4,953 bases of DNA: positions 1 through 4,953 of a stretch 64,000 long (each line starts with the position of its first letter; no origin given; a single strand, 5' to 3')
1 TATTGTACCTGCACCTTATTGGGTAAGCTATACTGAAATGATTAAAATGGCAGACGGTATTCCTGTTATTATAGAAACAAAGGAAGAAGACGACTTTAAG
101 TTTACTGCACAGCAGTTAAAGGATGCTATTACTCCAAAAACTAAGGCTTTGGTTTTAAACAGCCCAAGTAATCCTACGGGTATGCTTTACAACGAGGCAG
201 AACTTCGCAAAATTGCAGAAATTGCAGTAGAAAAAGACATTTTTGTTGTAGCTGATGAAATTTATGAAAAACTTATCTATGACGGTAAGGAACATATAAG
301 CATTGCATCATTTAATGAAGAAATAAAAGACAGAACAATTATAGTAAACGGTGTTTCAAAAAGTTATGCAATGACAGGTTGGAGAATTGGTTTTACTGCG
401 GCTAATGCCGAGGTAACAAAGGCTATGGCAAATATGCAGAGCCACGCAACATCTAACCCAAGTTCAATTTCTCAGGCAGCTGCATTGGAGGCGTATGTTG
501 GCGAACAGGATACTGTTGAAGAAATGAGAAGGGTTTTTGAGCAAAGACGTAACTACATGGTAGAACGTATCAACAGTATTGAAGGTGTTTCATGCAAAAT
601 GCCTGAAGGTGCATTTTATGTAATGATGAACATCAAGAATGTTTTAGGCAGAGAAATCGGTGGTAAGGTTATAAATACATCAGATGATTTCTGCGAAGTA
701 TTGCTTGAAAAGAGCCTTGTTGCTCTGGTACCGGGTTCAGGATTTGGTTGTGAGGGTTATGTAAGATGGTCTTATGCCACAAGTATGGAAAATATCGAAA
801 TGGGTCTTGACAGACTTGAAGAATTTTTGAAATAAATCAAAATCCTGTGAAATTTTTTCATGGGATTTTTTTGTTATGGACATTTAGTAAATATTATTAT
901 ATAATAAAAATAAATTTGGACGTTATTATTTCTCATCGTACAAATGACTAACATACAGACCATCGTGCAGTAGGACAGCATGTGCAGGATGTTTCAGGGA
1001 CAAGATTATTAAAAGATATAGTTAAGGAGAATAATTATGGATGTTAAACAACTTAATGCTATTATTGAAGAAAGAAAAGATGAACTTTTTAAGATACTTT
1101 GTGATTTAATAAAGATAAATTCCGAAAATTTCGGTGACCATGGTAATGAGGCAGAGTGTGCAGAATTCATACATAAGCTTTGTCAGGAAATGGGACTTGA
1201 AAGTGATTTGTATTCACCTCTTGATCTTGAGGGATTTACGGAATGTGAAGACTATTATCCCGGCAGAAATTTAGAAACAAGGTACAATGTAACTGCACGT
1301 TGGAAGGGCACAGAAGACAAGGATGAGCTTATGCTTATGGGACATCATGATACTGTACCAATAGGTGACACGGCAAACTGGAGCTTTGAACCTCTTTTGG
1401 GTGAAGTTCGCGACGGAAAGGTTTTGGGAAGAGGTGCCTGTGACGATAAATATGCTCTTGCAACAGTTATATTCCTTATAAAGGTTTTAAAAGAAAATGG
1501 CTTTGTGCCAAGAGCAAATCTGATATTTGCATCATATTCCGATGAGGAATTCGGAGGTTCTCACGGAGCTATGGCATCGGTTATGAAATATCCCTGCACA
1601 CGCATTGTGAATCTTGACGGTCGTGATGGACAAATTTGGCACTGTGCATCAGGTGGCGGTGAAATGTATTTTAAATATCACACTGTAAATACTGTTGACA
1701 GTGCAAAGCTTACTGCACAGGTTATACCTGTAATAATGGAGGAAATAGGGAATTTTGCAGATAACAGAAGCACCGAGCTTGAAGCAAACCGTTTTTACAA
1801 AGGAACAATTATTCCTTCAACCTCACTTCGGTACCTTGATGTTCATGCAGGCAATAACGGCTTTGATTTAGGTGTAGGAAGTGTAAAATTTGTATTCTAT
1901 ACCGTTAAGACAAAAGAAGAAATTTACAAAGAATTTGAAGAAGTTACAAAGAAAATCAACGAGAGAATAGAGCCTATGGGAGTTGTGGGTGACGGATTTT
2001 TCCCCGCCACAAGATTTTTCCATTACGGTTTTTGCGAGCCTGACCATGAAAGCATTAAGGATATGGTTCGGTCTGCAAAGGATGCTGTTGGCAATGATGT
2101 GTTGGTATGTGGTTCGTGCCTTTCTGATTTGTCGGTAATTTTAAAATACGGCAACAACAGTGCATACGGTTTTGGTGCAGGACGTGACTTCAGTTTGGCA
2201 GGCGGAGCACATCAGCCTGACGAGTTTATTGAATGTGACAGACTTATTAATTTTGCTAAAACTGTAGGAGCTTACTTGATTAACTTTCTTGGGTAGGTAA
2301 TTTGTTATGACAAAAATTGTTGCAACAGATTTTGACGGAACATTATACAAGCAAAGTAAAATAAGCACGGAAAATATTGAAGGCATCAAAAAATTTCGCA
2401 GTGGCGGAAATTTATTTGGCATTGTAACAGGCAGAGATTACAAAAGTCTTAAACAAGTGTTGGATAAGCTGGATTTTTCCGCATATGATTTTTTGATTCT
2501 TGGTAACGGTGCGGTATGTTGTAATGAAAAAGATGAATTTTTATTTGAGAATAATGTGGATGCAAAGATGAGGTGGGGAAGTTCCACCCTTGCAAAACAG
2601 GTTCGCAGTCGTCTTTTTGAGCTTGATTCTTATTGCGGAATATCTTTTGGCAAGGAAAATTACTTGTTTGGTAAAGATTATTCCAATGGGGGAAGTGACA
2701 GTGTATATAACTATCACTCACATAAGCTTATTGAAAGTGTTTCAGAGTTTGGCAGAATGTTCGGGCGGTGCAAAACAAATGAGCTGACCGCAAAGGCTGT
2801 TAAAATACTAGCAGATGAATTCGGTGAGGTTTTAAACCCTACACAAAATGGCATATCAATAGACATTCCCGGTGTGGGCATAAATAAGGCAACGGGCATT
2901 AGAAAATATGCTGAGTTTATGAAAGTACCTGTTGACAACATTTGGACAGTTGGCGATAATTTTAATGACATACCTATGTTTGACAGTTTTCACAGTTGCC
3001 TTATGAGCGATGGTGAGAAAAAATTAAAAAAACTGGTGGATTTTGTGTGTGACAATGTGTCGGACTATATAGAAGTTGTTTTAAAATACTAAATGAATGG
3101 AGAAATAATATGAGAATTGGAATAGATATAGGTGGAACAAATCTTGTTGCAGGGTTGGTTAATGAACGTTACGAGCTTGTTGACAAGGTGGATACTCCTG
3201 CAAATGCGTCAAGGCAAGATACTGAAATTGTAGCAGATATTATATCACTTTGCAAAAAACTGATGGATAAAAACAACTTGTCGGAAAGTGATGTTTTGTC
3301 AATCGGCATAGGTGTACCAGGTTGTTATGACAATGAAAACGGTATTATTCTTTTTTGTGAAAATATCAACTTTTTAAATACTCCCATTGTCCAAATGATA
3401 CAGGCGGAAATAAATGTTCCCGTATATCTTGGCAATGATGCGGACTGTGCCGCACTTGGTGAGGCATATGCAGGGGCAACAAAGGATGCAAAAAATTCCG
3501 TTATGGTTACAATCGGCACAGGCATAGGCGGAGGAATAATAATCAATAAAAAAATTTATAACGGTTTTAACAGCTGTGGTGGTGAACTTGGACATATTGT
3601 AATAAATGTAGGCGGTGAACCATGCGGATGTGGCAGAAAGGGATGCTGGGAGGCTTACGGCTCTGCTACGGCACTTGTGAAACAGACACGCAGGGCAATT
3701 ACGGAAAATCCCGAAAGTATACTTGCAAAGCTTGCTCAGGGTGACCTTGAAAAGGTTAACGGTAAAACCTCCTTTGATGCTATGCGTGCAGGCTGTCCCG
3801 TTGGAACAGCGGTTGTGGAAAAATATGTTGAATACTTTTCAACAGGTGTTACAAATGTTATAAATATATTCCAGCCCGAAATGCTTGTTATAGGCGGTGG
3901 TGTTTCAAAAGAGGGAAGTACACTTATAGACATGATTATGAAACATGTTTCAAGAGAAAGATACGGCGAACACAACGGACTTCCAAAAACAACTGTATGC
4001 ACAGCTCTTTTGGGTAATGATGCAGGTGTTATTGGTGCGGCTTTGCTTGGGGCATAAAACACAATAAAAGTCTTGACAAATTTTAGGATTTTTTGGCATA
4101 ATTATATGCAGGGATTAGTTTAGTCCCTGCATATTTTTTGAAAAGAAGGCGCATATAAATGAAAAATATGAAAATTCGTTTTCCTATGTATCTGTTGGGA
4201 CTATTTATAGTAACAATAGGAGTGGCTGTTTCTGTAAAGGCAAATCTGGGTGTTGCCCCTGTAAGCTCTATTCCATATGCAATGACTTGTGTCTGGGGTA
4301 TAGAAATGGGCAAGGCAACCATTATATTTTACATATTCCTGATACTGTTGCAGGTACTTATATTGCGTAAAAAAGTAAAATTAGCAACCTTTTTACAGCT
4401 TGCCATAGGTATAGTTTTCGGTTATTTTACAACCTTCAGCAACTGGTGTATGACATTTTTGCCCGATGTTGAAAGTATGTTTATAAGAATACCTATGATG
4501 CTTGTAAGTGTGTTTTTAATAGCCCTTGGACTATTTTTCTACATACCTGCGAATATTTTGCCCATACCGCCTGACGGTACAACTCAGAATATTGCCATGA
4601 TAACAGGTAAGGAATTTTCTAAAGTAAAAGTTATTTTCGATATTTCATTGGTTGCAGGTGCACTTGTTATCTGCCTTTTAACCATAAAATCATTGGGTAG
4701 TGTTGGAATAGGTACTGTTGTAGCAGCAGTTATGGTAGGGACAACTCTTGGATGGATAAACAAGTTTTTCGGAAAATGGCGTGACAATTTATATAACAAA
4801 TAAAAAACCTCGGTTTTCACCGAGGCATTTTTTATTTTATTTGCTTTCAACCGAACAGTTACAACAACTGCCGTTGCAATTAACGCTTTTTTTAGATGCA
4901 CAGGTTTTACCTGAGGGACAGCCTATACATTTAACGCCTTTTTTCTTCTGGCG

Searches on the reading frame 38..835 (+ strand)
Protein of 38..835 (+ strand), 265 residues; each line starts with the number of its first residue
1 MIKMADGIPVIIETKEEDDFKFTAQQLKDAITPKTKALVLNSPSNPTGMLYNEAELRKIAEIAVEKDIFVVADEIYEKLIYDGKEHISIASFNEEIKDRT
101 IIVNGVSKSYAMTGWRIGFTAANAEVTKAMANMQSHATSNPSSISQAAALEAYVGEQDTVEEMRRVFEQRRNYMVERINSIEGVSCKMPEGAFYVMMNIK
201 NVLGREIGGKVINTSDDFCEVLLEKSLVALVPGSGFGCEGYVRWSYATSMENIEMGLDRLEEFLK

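Call 12: search_protein_families(library=pfam, proteins=[window:38-835:+], max_evalue=0.00001)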
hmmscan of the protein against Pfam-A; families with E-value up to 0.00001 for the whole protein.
window:38-835:+ (265 aa): 1 family
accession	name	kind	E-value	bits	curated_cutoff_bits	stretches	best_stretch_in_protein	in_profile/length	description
PF00155.27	Aminotran_1_2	-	2.8e-58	198.3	19.7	1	2-260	108-361/361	Aminotransferase class I and II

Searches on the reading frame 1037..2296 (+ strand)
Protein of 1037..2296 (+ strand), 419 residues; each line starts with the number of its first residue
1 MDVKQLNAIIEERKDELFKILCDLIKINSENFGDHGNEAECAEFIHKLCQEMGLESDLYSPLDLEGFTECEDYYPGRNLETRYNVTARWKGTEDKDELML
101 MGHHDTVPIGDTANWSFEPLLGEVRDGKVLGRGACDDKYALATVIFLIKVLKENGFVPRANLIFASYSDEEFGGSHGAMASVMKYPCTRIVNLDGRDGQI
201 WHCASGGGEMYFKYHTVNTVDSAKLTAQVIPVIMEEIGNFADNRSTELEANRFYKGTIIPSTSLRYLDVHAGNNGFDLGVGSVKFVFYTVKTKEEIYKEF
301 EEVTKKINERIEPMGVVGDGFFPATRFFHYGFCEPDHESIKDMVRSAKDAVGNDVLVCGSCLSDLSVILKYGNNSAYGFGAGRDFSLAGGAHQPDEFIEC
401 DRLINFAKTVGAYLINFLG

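Call 12: search_protein_families(library=pfam, proteins=[window:1037-2296:+], max_evalue=0.00001)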
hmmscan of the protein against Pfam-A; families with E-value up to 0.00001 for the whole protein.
window:1037-2296:+ (419 aa): 2 families
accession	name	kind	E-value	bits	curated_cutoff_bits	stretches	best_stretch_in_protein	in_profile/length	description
PF01546.33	Peptidase_M20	-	1.9e-22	80.6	24.6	1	99-414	1-204/206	Peptidase family M20/M25/M40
PF04389.22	Peptidase_M28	-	4.2e-11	43.4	21.3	1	84-195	1-94/193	Peptidase family M28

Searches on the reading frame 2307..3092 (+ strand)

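Call 12: search_protein_families(library=pfam, proteins=[window:2307-3092:+], max_evalue=0.00001)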
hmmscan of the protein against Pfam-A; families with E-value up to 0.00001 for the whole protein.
window:2307-3092:+ (261 aa): 3 families
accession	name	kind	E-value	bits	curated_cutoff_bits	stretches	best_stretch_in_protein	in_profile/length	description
PF08282.18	Hydrolase_3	-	5e-33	115.3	20.9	1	5-253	1-248/255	haloacid dehalogenase-like hydrolase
PF00702.32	Hydrolase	-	7.3e-07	30.2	26.4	0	180-225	142-187/191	haloacid dehalogenase-like hydrolase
PF05116.19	S6PP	-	1.6e-06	28.3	20.3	0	3-73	3-74/247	Sucrose-6F-phosphate phosphohydrolase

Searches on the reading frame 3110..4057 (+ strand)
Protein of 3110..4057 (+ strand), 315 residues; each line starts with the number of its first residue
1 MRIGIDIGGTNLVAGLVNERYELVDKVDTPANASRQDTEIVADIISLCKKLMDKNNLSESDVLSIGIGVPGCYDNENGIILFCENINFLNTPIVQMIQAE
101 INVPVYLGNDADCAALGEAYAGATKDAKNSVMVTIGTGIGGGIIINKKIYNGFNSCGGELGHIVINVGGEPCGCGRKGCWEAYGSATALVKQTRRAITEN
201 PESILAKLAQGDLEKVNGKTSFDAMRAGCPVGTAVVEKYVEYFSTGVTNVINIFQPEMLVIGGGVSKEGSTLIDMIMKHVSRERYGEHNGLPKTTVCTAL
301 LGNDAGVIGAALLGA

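Call 12: search_protein_families(library=pfam, proteins=[window:3110-4057:+], max_evalue=0.00001)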
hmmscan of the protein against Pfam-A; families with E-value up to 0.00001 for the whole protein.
window:3110-4057:+ (315 aa): 1 family
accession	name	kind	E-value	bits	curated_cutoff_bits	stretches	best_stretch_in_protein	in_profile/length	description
PF00480.26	ROK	-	1.4e-67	228.7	22.9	1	3-313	2-290/294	ROK family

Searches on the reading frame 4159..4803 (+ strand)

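Call 12: search_protein_families(library=pfam, proteins=[window:4159-4803:+], max_evalue=0.00001)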
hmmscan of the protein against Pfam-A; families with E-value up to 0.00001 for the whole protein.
window:4159-4803:+ (214 aa): 1 family
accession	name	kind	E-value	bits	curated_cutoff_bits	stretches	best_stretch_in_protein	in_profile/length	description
PF19700.5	DUF6198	-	2.5e-16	60.5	27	1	12-204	15-205/217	Family of unknown function (DUF6198)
